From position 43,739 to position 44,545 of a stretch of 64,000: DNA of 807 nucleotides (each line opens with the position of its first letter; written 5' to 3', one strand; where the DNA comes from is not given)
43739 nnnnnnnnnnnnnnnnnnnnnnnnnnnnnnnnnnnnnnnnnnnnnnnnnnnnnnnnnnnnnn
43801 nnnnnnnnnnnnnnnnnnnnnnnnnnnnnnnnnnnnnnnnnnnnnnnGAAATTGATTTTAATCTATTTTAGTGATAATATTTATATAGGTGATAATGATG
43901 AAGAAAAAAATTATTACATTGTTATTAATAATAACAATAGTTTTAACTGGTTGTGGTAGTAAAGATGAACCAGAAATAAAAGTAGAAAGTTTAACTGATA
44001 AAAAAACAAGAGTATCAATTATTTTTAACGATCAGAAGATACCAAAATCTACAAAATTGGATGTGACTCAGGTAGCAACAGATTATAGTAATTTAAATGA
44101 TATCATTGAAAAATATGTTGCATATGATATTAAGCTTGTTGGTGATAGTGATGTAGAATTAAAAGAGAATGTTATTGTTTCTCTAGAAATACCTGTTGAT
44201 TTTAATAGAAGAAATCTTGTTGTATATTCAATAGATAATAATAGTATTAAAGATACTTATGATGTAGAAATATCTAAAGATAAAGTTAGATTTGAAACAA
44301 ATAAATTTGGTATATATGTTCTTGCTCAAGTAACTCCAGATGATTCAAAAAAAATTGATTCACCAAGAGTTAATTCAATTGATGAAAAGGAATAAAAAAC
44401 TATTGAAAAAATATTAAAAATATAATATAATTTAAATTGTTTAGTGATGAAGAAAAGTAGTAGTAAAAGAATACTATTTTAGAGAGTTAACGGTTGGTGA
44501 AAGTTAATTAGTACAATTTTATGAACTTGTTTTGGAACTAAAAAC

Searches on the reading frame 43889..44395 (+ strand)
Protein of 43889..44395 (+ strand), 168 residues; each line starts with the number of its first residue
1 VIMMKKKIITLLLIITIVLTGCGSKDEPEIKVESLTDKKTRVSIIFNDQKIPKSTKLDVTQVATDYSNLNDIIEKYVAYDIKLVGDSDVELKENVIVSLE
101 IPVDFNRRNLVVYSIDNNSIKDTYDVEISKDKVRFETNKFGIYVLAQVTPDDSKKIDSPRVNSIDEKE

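Call 3: search_protein_families(library=pfam, proteins=[window:43889-44395:+], max_evalue=0.01)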
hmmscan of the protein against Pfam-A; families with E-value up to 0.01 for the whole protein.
window:43889-44395:+ (168 aa): 1 family
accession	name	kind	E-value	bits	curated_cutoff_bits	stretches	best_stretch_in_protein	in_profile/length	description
PF19499.4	DUF6034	-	0.0035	16.8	27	1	4-81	1-70/481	Family of unknown function (DUF6034)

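Call 4: search_protein_families(library=ncbifam, proteins=[window:43889-44395:+], max_evalue=0.01)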
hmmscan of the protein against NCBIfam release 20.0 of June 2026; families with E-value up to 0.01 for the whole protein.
window:43889-44395:+ (168 aa): 5 families
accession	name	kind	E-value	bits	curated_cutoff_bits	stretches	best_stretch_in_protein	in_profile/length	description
NF047408.1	SA0632_fam_LP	equivalog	5.4e-05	22.8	70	1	6-27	2-23/68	SA0632 family lipoprotein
NF041193.1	lipo_SP0191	subfamily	0.00087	19.4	75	1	4-44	1-42/190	SP0191 family lipoprotein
NF058647.1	lipo_LytA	equivalog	0.0026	17.9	110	1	6-38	2-34/107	acidic lipoprotein LytA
NF033193.2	lipo_NDxxF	hypoth_equivalog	0.0052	16.5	60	1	5-127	2-130/199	NDxxF motif lipoprotein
NF047847.2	SS_mature_LptM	equivalog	0.0067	16.5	27.7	1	4-24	2-22/31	LPS translocon maturation chaperone LptM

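Call 12: search_protein_families(library=padloc, proteins=[window:43889-44395:+], max_evalue=0.01)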
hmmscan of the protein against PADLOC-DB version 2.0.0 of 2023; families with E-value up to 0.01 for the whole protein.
window:43889-44395:+ (168 aa): 0 families
